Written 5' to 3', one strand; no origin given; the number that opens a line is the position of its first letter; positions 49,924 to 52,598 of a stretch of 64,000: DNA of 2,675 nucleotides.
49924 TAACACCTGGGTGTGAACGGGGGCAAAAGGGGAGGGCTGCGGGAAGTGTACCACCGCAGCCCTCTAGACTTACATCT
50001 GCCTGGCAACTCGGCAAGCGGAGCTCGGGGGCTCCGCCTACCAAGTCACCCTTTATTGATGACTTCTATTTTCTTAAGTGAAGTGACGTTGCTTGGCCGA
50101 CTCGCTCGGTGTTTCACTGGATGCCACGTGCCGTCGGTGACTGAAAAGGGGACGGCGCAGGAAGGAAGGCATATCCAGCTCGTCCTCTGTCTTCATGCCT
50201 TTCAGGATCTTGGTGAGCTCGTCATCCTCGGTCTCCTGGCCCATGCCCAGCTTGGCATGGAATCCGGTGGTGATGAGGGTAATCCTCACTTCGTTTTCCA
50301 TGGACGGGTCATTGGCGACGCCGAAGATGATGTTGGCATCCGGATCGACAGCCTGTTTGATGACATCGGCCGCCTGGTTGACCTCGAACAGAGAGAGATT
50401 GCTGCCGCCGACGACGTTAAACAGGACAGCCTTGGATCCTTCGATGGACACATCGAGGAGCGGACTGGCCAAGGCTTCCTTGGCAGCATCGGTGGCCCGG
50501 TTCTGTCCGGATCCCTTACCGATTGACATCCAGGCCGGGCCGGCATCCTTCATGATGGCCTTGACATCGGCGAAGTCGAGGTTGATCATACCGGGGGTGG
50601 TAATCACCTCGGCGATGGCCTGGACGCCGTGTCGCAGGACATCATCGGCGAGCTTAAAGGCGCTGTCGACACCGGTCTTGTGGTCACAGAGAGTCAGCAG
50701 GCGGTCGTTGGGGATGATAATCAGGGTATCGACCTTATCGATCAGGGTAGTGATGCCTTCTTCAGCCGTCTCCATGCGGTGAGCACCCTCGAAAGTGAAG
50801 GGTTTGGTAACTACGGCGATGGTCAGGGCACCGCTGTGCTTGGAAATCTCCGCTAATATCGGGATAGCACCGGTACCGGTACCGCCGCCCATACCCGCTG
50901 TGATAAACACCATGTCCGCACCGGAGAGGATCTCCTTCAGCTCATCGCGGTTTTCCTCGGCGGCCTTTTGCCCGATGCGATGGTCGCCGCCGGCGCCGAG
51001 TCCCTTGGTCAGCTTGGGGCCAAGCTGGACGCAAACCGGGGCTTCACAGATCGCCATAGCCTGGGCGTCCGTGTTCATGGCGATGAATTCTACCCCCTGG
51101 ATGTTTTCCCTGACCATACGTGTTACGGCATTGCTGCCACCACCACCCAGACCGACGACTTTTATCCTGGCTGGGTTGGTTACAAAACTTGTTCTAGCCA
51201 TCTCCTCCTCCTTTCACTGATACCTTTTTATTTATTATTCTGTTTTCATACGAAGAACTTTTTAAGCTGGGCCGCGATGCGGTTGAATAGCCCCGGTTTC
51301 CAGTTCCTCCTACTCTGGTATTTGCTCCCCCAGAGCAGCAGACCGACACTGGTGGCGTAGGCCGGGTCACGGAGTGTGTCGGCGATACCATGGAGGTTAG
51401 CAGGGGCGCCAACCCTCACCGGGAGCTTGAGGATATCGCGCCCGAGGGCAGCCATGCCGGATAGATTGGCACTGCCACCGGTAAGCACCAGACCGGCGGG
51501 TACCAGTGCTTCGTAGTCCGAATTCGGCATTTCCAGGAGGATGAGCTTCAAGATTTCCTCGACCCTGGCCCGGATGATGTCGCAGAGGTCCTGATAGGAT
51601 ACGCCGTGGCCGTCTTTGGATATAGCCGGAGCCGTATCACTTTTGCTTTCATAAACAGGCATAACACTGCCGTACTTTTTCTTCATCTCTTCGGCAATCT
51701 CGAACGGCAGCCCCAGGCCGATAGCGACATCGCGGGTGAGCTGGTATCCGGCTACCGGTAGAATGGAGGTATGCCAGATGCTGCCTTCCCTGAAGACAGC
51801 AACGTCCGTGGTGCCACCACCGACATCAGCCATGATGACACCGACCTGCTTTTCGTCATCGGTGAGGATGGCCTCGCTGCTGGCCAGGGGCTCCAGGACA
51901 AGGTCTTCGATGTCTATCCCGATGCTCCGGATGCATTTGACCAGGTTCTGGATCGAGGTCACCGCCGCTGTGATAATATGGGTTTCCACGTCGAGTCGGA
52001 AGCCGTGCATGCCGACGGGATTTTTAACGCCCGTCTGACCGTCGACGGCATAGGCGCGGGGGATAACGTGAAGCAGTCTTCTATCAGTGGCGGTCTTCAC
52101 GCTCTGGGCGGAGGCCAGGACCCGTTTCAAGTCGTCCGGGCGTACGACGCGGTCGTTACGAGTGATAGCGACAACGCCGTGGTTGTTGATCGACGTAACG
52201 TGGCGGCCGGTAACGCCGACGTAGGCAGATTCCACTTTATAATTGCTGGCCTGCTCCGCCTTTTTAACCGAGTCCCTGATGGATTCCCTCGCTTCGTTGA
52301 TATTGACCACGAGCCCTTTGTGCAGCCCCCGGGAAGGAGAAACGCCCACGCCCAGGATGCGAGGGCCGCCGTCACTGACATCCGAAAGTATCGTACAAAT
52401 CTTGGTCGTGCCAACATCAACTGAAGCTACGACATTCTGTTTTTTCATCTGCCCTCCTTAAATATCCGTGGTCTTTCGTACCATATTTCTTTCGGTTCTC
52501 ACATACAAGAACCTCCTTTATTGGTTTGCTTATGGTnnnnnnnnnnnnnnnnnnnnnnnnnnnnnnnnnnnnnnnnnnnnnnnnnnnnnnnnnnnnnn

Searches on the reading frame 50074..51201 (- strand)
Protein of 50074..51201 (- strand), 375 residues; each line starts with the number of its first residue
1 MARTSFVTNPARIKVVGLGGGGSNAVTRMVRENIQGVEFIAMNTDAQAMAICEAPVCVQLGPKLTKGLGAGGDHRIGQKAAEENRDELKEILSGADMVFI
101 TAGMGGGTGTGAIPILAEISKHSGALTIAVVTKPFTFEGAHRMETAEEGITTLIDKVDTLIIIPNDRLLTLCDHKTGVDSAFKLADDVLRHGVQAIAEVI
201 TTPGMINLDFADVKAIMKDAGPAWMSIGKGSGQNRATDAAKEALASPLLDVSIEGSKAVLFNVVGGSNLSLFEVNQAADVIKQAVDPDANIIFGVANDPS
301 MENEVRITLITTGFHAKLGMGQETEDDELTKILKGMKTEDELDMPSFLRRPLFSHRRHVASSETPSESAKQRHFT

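Call 3: search_protein_families(library=pfam, proteins=[window:50074-51201:-], max_evalue=0.01)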
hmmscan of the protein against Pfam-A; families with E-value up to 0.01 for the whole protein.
window:50074-51201:- (375 aa): 2 families
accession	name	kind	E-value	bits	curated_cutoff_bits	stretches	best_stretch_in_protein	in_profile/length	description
PF00091.31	Tubulin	-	2.6e-48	165.3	33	1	12-173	1-190/190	Tubulin/FtsZ family, GTPase domain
PF12327.13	FtsZ_C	-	1.8e-31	108.7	27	1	221-314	1-94/95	FtsZ family, C-terminal domain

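Call 59: find_related_loci(query=window:50074-51201:-, collection=metagenome_contigs, flank=2500)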
Query window:50074-51201:- (375 aa) in metagenome_contigs; peptide patterns used: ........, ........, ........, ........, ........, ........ (x = any residue, [..] = any of these).
600 stretches matched a pattern (row limit reached: there are more); 600 encode a relative of the query (tblastn E <= 1e-3); the best 80 are kept; 80 distinct loci.
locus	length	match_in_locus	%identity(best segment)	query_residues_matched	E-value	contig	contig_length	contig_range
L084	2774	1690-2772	80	1-361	0e+0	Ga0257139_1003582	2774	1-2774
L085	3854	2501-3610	73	1-372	1e-180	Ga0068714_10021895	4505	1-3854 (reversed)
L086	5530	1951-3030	72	1-359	2e-161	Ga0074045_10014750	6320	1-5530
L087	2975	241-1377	67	1-374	1e-167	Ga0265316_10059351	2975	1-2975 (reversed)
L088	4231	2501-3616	67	1-372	2e-159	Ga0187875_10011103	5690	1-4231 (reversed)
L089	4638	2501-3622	67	1-372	7e-159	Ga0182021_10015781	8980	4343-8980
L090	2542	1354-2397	70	1-350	3e-162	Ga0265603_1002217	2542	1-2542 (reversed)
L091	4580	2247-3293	58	2-350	5e-123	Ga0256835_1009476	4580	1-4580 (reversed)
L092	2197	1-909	68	70-371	1e-124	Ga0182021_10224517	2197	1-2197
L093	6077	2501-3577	53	7-350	2e-111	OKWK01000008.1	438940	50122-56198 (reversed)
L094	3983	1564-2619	55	11-350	9e-113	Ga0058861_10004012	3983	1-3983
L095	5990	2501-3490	56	24-352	1e-109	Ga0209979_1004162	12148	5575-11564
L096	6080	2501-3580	56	8-370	3e-109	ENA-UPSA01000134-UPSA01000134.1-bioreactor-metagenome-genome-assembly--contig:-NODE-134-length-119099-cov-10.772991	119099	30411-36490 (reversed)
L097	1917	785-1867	52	11-350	7e-116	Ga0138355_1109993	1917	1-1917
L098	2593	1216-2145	58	9-317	4e-112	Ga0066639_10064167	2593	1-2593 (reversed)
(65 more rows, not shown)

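Call 71: search_protein_families(library=ncbifam, proteins=[window:50074-51201:-], max_evalue=0.01)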
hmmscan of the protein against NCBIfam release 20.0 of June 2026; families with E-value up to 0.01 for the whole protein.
window:50074-51201:- (375 aa): 1 family
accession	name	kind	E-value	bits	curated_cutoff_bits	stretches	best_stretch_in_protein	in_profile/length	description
TIGR00065.1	ftsZ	equivalog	2.4e-123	412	295.2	1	8-326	15-336/353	cell division protein FtsZ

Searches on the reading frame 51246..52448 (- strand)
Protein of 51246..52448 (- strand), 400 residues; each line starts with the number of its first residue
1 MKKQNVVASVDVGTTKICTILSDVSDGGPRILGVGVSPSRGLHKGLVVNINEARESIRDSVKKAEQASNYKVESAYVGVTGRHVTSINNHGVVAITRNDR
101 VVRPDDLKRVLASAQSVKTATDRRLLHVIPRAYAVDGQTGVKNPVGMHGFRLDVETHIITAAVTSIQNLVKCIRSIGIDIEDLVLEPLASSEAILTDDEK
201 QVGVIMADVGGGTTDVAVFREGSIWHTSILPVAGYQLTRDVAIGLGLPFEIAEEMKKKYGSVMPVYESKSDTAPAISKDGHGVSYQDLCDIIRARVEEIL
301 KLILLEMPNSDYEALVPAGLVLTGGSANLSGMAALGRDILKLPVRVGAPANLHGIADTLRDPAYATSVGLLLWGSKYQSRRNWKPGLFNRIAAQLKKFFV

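Call 3: search_protein_families(library=pfam, proteins=[window:51246-52448:-], max_evalue=0.01)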
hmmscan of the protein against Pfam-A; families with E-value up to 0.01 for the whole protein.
window:51246-52448:- (400 aa): 7 families
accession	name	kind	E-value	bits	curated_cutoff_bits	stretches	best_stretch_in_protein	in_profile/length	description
PF14450.12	FtsA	-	3.1e-36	125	31.8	2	207-369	3-127/127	Cell division protein FtsA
PF02491.25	SHS2_FTSA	-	1e-26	93.5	25.4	1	81-160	1-79/79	SHS2 domain inserted in FTSA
PF06723.19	MreB_Mbl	-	6.3e-11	42.1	27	1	199-348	142-305/327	MreB/Mbl protein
PF11104.14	PilM_2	-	5.6e-07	29.2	27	1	178-258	155-236/340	Type IV pilus assembly protein PilM;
PF06277.17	EutA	-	4.4e-05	23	27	1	197-240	138-181/475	Ethanolamine utilisation protein EutA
PF08841.16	DDR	-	0.0014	18.2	24.6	1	176-258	107-190/328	Diol dehydratase reactivase ATPase-like domain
PF01869.26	BcrAD_BadFG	-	0.0073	16.3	31.5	0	10-82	3-72/271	BadF/BadG/BcrA/BcrD ATPase family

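Call 51: find_homologous_proteins(query=window:51246-52448:-, max_evalue=1e-20)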
Query window:51246-52448:- (400 aa): 8000 proteins with E <= 1e-20 among 8000 candidates; the best 120 are listed.
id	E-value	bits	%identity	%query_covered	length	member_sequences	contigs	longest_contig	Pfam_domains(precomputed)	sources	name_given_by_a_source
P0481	1.1e-258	875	100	100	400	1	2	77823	PF02491.26,PF06723.20,PF14450.13,PF11104.15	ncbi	-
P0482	1.3e-246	836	94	100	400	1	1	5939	PF02491.26,PF06723.20,PF14450.13,PF11104.15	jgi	jgi:cell division protein FtsA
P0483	9.2e-243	823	93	100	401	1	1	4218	PF02491.26,PF06723.20,PF14450.13,PF11104.15,PF06277.18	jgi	jgi:cell division protein FtsA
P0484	2.2e-242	822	92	100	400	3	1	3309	PF02491.26,PF06723.20,PF14450.13,PF11104.15,PF06277.18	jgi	jgi:cell division protein FtsA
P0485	2.5e-241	818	92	100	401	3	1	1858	PF02491.26,PF06723.20,PF14450.13,PF11104.15,PF06277.18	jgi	jgi:cell division protein FtsA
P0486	4.4e-240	814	92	100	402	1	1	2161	PF02491.26,PF06723.20,PF14450.13,PF11104.15,PF06277.18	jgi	jgi:cell division protein FtsA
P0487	3.7e-235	798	90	100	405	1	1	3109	PF02491.26,PF06723.20,PF14450.13,PF11104.15,PF06277.18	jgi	jgi:cell division protein FtsA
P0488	1.0e-234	797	90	100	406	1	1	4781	PF02491.26,PF06723.20,PF14450.13,PF11104.15,PF06277.18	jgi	jgi:cell division protein FtsA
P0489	1.3e-234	796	90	100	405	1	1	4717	PF02491.26,PF06723.20,PF14450.13,PF11104.15,PF06277.18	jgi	jgi:cell division protein FtsA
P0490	1.4e-229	780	85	100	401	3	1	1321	PF02491.26,PF06723.20,PF14450.13,PF11104.15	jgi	-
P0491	1.5e-229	780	86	100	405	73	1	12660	PF02491.26,PF06723.20,PF14450.13,PF11104.15,PF06277.18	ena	-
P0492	1.8e-229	779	88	100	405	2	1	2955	PF02491.26,PF06723.20,PF14450.13,PF11104.15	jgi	jgi:cell division protein FtsA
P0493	1.9e-228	776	87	100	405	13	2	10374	PF02491.26,PF06723.20,PF14450.13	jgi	jgi:cell division protein FtsA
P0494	2.8e-228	775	86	100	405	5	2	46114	PF02491.26,PF06723.20,PF14450.13,PF11104.15,PF06277.18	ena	-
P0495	3.9e-228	775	86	100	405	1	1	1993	PF02491.26,PF06723.20,PF14450.13,PF11104.15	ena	-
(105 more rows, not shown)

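Call 71: search_protein_families(library=ncbifam, proteins=[window:51246-52448:-], max_evalue=0.01)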
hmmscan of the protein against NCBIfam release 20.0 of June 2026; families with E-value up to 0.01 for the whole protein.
window:51246-52448:- (400 aa): 12 families
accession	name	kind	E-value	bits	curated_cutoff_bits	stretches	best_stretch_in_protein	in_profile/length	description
TIGR01174.1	ftsA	equivalog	2.3e-114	382.4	175.85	1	7-372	2-370/371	cell division protein FtsA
NF007009.0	PRK09472.1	equivalog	6.5e-86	289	409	1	3-379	6-391/420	cell division protein FtsA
TIGR02529.1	EutJ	subfamily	2.9e-15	56.4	152.1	1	165-262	76-175/239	ethanolamine utilization protein EutJ family protein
NF011660.0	PRK15080.1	equivalog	1.7e-13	50.4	182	1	170-259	114-198/277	ethanolamine utilization protein EutJ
NF010539.0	PRK13927.1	subfamily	2e-09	36.9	293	1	183-347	132-311/339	rod shape-determining protein MreB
TIGR01175.1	pilM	subfamily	2.2e-09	36.8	133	1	180-350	164-316/348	type IV pilus assembly protein PilM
TIGR00904.1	mreB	subfamily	1.7e-07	30.6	365.75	1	183-348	131-312/334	MreB/Mrl family cell shape determining protein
NF045709.1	Amuc_1101_fam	equivalog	2.3e-07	30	650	1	158-346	133-314/608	Amuc_1101 family PilM-like pilus complex protein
NF010540.1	PRK13929.1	exception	4.5e-07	29.2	515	1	167-352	115-313/334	rod-share determining protein MreBH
NF007992.0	PRK10719.1-3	equivalog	1.4e-05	24.1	598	1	193-235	136-178/478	ethanolamine ammonia-lyase reactivating factor EutA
NF008673.0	PRK11678.1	equivalog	0.001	18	331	0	183-227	190-234/450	molecular chaperone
NF009946.0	PRK13410.1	equivalog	0.005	15.1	1019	0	175-220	160-205/669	molecular chaperone DnaK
